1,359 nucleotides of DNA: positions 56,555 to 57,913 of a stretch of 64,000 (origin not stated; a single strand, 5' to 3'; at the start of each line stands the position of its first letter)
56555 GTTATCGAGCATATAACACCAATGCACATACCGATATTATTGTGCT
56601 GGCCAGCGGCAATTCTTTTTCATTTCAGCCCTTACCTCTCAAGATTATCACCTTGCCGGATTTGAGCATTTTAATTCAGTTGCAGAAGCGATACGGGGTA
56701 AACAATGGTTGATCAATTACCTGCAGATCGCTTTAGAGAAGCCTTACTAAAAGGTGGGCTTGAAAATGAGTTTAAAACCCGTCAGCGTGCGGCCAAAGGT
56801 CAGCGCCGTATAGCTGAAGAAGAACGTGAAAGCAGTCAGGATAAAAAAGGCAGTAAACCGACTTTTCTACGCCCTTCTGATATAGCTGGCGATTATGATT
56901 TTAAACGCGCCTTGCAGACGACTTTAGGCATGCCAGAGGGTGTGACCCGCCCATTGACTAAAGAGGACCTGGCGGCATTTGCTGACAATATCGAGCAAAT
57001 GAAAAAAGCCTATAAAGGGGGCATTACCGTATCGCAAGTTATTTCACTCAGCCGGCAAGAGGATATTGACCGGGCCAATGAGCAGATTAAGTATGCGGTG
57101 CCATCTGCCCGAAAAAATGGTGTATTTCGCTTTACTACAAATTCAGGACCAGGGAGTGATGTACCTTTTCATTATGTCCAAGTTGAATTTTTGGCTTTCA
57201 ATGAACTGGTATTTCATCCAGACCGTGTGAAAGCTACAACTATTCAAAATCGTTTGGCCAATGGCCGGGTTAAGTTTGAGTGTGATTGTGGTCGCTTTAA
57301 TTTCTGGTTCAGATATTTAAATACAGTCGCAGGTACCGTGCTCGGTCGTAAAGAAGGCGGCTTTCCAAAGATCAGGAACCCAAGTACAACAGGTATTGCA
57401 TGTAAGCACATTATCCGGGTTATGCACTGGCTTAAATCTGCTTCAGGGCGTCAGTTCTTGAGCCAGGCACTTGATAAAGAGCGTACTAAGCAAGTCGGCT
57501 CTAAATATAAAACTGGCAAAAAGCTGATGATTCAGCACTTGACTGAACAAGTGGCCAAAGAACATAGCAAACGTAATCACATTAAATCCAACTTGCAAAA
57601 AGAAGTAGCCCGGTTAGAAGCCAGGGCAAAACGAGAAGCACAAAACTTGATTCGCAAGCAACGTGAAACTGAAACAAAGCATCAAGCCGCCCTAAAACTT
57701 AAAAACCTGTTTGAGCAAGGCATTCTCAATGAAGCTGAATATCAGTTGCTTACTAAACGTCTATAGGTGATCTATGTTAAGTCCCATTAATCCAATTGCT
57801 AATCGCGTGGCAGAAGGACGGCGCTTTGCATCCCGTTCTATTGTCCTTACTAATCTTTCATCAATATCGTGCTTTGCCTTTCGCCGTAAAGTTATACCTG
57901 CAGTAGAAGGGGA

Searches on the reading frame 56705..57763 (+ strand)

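Call 62: search_protein_families(library=phrogs, proteins=[window:56705-57763:+], max_evalue=0.001)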
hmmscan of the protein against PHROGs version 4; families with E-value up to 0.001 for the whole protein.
window:56705-57763:+ (353 aa): 2 families
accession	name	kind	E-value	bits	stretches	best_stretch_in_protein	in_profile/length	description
phrog_4315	-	unknown function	2.5e-139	465.5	1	8-351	12-365/370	-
phrog_1722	-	tail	9.5e-40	137.9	1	23-329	13-324/410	tail protein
